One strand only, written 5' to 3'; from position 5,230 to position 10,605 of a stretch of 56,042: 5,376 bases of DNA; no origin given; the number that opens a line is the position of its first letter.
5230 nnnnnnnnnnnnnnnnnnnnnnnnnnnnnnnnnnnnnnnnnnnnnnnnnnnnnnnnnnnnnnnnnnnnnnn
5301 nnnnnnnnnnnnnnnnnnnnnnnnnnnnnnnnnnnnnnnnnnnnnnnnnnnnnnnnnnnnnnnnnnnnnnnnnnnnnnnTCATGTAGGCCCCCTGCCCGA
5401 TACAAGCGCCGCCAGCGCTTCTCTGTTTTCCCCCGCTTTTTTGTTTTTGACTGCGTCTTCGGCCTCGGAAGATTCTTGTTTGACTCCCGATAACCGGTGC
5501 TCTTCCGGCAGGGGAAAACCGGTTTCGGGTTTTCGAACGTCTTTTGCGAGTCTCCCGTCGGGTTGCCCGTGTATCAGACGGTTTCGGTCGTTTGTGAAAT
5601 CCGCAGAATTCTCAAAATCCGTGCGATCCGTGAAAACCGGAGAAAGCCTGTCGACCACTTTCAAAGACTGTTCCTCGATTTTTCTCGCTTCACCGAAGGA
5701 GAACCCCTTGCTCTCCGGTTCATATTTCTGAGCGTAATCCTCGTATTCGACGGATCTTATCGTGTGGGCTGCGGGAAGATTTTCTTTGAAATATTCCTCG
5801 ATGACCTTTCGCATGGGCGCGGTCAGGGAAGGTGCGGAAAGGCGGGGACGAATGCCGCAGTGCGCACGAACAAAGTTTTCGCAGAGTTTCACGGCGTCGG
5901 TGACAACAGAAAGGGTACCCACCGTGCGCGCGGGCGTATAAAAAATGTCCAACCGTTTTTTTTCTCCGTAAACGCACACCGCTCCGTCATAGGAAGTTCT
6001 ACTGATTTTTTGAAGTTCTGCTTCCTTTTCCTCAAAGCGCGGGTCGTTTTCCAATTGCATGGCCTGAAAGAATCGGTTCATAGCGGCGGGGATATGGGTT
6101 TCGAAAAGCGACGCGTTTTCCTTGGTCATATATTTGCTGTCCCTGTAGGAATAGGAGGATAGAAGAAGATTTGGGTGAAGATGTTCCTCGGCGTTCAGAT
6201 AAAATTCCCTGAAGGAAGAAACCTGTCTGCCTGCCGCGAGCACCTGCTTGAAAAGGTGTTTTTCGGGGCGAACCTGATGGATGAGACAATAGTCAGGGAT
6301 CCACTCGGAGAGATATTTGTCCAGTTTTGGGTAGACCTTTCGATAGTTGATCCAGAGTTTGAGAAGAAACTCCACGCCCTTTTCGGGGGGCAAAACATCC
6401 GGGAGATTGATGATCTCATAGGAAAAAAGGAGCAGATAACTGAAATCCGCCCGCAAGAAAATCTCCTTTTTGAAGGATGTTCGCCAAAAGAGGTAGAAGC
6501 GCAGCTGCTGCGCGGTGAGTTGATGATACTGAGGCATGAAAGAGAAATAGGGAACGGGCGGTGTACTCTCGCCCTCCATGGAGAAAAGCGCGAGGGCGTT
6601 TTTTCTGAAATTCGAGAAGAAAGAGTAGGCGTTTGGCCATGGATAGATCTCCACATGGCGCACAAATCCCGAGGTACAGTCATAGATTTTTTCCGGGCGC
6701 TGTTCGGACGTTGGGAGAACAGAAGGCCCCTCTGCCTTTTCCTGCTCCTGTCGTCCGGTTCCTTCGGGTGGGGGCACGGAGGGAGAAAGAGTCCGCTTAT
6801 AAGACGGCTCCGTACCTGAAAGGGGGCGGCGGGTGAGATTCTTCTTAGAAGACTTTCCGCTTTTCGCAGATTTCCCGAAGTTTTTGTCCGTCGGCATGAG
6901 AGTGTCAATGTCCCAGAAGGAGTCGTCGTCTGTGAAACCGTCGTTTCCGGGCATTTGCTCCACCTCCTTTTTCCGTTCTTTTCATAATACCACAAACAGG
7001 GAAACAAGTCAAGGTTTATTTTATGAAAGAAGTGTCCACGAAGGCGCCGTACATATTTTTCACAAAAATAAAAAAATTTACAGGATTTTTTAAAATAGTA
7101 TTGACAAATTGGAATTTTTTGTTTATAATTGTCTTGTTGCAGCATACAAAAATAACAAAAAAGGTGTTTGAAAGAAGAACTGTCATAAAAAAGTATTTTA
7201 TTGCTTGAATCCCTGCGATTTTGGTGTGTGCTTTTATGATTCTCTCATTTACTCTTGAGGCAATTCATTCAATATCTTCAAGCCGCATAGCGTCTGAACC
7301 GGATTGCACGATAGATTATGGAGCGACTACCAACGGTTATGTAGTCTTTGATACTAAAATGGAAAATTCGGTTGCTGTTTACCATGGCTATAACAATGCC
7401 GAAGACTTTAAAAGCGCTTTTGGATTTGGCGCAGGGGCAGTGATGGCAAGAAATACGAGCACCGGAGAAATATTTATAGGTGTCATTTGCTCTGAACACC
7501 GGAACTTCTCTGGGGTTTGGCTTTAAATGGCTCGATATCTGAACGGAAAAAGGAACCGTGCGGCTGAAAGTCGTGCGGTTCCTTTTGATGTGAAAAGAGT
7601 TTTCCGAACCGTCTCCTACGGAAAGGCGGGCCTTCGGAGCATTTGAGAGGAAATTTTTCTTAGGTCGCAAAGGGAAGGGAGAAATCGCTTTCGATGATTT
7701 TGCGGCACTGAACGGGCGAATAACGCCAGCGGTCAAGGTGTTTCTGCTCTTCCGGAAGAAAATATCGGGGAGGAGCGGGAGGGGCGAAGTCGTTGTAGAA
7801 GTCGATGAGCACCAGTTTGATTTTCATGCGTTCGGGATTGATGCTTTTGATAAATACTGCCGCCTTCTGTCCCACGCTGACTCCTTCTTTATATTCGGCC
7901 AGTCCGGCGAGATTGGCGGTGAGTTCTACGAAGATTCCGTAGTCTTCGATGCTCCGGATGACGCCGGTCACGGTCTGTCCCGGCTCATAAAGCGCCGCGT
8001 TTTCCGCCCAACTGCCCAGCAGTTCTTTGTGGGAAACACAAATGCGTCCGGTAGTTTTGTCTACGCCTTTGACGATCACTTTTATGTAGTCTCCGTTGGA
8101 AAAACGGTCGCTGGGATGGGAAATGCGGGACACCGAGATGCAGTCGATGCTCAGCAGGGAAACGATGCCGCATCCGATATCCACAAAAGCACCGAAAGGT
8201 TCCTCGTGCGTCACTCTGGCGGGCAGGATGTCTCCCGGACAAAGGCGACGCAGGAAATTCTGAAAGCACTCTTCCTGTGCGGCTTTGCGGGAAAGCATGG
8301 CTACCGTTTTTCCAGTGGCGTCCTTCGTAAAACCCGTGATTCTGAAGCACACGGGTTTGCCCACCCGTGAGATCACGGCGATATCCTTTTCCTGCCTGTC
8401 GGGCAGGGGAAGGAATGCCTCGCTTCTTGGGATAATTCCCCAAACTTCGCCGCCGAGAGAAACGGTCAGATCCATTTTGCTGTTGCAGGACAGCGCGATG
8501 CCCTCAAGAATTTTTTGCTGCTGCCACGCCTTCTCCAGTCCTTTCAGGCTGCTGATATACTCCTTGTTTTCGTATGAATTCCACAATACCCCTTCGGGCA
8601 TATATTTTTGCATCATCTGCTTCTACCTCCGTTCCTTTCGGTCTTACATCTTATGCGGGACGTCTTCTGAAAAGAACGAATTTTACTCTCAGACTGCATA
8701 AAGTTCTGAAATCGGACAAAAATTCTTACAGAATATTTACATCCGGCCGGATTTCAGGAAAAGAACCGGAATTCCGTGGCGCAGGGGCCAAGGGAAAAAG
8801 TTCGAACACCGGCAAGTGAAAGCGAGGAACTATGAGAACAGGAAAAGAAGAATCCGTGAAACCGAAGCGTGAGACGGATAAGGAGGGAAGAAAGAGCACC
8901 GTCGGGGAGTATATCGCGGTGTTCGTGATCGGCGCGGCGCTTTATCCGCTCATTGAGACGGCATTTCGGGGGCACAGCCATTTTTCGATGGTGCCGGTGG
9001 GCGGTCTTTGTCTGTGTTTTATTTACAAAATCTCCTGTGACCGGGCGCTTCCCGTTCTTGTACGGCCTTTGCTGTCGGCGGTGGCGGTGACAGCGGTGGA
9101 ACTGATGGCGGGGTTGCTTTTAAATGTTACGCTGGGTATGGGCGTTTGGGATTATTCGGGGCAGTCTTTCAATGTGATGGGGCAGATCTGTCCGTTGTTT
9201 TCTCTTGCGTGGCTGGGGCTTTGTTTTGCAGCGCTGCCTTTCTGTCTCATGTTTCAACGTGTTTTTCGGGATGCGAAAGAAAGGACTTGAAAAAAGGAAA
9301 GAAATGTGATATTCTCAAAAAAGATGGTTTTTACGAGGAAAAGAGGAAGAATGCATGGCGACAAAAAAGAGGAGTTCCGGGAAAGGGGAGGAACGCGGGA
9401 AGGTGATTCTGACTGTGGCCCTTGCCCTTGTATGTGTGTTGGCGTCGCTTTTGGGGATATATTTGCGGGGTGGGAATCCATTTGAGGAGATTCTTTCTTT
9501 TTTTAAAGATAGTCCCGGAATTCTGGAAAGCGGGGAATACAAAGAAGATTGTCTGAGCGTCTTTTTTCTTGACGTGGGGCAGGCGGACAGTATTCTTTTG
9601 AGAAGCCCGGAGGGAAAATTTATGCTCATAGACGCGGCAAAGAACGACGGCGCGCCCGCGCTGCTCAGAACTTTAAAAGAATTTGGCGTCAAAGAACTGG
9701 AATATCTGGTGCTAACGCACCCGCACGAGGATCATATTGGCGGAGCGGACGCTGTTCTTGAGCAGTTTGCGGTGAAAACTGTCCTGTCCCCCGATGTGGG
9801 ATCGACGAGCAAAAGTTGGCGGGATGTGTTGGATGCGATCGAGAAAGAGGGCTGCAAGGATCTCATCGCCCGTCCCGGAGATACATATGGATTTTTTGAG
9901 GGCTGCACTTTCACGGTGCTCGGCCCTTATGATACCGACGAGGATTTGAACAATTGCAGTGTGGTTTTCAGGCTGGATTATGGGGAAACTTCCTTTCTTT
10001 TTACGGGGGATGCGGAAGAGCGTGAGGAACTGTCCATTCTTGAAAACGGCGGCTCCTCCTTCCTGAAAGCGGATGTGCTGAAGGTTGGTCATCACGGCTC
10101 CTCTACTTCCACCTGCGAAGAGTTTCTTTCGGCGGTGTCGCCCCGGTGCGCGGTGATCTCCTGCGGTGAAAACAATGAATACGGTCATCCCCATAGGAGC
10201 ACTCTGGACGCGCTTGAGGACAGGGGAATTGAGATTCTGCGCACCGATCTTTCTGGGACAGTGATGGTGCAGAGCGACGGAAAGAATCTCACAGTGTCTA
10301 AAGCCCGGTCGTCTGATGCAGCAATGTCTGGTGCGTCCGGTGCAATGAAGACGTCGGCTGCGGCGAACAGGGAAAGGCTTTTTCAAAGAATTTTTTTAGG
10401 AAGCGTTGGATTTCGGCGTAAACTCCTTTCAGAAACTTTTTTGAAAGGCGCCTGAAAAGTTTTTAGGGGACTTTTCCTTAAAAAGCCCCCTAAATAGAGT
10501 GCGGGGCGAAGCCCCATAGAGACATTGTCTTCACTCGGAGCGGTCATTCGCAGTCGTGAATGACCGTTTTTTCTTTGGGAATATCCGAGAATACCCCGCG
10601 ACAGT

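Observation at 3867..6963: Shango-like TerB-N/TerB-C + DUF2791 ATPase cassette with no helicase gene, inserted between alaS and an S1-domain gene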

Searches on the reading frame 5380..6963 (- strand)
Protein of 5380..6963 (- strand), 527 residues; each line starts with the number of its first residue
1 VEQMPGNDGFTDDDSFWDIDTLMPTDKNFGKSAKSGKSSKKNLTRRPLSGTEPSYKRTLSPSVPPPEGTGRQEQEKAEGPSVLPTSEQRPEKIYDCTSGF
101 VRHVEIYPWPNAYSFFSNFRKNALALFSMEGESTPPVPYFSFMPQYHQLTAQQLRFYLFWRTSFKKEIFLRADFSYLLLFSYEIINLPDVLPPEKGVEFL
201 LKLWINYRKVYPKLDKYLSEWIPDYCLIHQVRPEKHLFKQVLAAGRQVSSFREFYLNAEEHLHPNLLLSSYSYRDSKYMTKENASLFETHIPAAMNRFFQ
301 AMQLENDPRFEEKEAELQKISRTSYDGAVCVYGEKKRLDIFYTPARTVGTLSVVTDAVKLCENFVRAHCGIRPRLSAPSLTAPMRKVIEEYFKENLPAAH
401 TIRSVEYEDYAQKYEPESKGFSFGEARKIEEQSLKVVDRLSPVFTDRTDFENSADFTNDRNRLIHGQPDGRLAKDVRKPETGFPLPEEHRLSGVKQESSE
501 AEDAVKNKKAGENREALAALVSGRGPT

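Call 3: search_protein_families(library=pfam, proteins=[window:5380-6963:-], max_evalue=0.1)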
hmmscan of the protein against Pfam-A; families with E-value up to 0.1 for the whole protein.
window:5380-6963:- (527 aa): 1 family
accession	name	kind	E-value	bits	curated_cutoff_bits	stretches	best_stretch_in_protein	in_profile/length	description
PF13208.11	TerB_N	-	3.5e-17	63.3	25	1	128-244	43-150/207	TerB N-terminal domain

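Call 4: search_protein_families(library=padloc, proteins=[window:5380-6963:-], max_evalue=0.1)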
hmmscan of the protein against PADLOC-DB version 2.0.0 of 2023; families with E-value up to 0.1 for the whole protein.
window:5380-6963:- (527 aa): 1 family
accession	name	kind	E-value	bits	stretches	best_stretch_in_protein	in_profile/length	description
PDLC03958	SngA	-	5.7e-27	93.5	1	97-523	81-467/528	-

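Call 5: search_protein_families(library=ncbifam, proteins=[window:5380-6963:-], max_evalue=0.1)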
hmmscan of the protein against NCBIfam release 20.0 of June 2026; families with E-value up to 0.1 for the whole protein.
window:5380-6963:- (527 aa): 0 families

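Call 60: find_homologous_proteins(query=window:5380-6954:-, max_evalue=1e-10)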
Query window:5380-6954:- (524 aa): 182 proteins with E <= 1e-10 among 8000 candidates; the best 120 are listed.
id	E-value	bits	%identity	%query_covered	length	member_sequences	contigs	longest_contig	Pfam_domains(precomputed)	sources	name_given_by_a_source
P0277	0.0e+0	1207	100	100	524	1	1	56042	PF13208.12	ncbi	-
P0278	4.0e-157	542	51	99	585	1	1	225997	PF13208.12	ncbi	-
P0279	1.8e-133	464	50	84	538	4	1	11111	PF13208.12,PF15615.12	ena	-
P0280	1.1e-131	458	50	84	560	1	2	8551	PF13208.12,PF15615.12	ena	-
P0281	2.4e-131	457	49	84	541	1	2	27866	PF13208.12,PF15615.12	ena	-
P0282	4.2e-129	450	49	85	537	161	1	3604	PF13208.12,PF15615.12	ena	-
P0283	5.2e-129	449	49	83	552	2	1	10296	PF13208.12,PF15615.12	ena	-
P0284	2.8e-121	424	46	85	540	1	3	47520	PF13208.12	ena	-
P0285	1.7e-120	421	43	99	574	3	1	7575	PF13208.12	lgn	-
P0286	1.1e-118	415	47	84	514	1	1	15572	PF13208.12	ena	-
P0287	1.2e-118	415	45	84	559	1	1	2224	PF13208.12,PF15615.12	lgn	-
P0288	9.3e-114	399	44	82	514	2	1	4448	PF13208.12,PF15615.12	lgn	-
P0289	9.5e-113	396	47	84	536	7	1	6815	PF13208.12,PF15615.12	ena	-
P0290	1.3e-112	395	50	70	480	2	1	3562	PF13208.12,PF15615.12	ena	-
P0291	2.1e-111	391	46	83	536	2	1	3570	PF13208.12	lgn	-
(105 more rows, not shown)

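Call 72: predict_structure(alignment_id=A2)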
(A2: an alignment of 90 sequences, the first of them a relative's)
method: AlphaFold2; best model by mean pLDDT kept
length: 585 residues; sequences in the alignment: 90
mean_pLDDT: 81.1   pTM: 0.63
mean pLDDT of the five models: 81.1, 80.9, 80.0, 79.7, 79.3
residues with pLDDT >= 90: 356; 70-90: 74; 50-70: 36; < 50: 119
segments of 3 or more residues with pLDDT < 50: 1-10, 26-91, 464-505
pLDDT, mean of each block of 10 residues (from residue 1): 43 70 50 38 37 39 38 41 44 65 97 91 90 92 96 96 97 98 98 98 98 99 97 98 98 96 95 89 92 95 96 94 77 96 95 95 84 97 92 97 97 70 78 75 92 82 47 38 38 39 64 97 98 97 97 96 97 98 95
secondary structure, 60 per line:
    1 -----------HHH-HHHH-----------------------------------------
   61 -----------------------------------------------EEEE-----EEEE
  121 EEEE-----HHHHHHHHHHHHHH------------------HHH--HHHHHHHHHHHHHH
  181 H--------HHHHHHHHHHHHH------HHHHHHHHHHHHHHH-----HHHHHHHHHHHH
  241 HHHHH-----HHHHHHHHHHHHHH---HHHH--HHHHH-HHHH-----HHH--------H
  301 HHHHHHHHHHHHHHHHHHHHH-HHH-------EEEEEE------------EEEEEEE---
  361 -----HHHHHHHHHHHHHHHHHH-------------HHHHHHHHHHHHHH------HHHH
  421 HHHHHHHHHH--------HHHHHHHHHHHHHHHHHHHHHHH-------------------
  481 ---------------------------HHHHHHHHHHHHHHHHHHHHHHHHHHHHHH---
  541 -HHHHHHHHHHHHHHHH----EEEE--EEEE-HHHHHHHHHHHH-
elements in order: H16-19 E108-111 E117-124 H130-143 H167-181 H190-202 H209-223 H229-245 H251-264 H268-271 H274-278 H280-283 H300-321 E333-338 E351-357 H366-383 H397-410 H417-430 H439-461 H508-537 H542-557 E562-565 E568-571 H573-584

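Call 75: fold_search(model_id=the predicted structure, library=pdb)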
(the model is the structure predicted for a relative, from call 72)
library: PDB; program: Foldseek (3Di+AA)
matches with E <= 10: 181; with E <= 0.001: 0
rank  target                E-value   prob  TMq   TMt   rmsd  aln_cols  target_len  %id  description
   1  4pzj                  3.9e-01  0.97  0.10  0.57   3.4        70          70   11  1.60 Angstrom resolution crystal structure of a transcriptional regulator of the LysR family from Eggerthella lenta DSM  (released 2014-04-23)
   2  5y2v_C                5.2e-01  0.96  0.10  0.19   4.1        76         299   13  Strcutrue of the full-length CcmR complexed with 2-OG from Synechocystis PCC6803 (released 2017-12-27)
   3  5y2v_B                6.6e-01  0.97  0.11  0.19   3.0        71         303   14  Strcutrue of the full-length CcmR complexed with 2-OG from Synechocystis PCC6803 (released 2017-12-27)
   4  5y2v_D                6.6e-01  0.96  0.11  0.19   3.6        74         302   14  Strcutrue of the full-length CcmR complexed with 2-OG from Synechocystis PCC6803 (released 2017-12-27)
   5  1iz1_A                7.3e-01  0.96  0.10  0.19   3.1        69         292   12  CRYSTAL STRUCTURE OF CBNR, A LYSR FAMILY TRANSCRIPTIONAL REGULATOR (released 2003-05-06)
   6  4ihs_B                9.7e-01  0.92  0.10  0.50   3.2        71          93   13  Crystal Structure of BenM_DBD/catB site 1 DNA Complex (released 2013-07-10)
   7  7d98_Q                1.1e+00  0.90  0.10  0.20   3.2        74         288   12  Crystal structure of full-length CbnR complexed with the target DNA complex (released 2021-03-10)
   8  9ken_A                1.1e+00  0.08  0.15  0.09  29.4       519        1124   11  cryo-EM structure of TRIP12 in complex with K29/48 branched-triUb (released 2025-08-06)
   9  1iz1_B                1.2e+00  0.91  0.11  0.20   3.2        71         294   11  CRYSTAL STRUCTURE OF CBNR, A LYSR FAMILY TRANSCRIPTIONAL REGULATOR (released 2003-05-06)
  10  4ihs_A                1.2e+00  0.85  0.10  0.51   3.4        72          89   14  Crystal Structure of BenM_DBD/catB site 1 DNA Complex (released 2013-07-10)
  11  6izx                  1.2e+00  0.11  0.08  0.08   9.8        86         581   16  The RNA-dependent RNA polymerase domain of dengue 2 NS5, bound with RK-0404678 (released 2019-12-25)
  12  7b9v_A                1.3e+00  0.09  0.13  0.04  25.7       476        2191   11  Yeast C complex spliceosome at 2.8 Angstrom resolution with Prp18/Slu7 bound (released 2021-03-10)
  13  5ccv_D                1.3e+00  0.06  0.10  0.08  17.9       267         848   13  Crystal structure of full-length NS5 from dengue virus type 3 (released 2016-02-03)
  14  8sbf_D                1.4e+00  0.89  0.10  0.20   3.2        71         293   11  Full-length structure of the LysR-type transcriptional regulator, ACIAD0746, from Acinetobacter baylyi (released 2024-04-17)
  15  8wpa_D                1.4e+00  0.77  0.10  0.51   6.5        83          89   10  Crystal Structure of the Acinetobacter baumannii LysR family regulator AceR DNA-binding domain (H32) (released 2025-04-16)
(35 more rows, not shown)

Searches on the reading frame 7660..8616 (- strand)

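Call 45: search_protein_families(library=pfam, proteins=[window:7660-8616:-], max_evalue=0.00001)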
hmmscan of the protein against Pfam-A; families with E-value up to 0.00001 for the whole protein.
window:7660-8616:- (318 aa): 2 families
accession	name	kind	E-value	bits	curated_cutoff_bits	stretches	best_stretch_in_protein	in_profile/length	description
PF00575.29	S1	-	1.1e-19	71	22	1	128-197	5-74/74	S1 RNA binding domain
PF23459.1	S1_RRP5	-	6.4e-09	36.7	27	0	125-195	1-71/72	RRP5 S1 domain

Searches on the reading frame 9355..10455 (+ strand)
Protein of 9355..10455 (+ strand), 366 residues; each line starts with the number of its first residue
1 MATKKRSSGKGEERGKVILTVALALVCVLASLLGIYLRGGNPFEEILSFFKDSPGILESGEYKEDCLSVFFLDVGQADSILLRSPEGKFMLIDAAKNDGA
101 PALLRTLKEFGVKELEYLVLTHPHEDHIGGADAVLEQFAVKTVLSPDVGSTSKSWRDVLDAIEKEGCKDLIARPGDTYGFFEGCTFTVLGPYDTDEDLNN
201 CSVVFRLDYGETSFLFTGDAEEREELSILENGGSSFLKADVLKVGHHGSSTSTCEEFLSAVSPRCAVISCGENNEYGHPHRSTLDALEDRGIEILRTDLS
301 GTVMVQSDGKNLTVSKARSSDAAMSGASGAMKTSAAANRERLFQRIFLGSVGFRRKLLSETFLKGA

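Call 45: search_protein_families(library=pfam, proteins=[window:9355-10455:+], max_evalue=0.00001)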
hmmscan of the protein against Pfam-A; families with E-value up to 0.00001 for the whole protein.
window:9355-10455:+ (366 aa): 1 family
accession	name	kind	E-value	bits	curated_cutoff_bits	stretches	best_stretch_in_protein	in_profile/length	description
PF00753.33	Lactamase_B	-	5.8e-21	75.8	22.7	1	73-271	2-195/196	Metallo-beta-lactamase superfamily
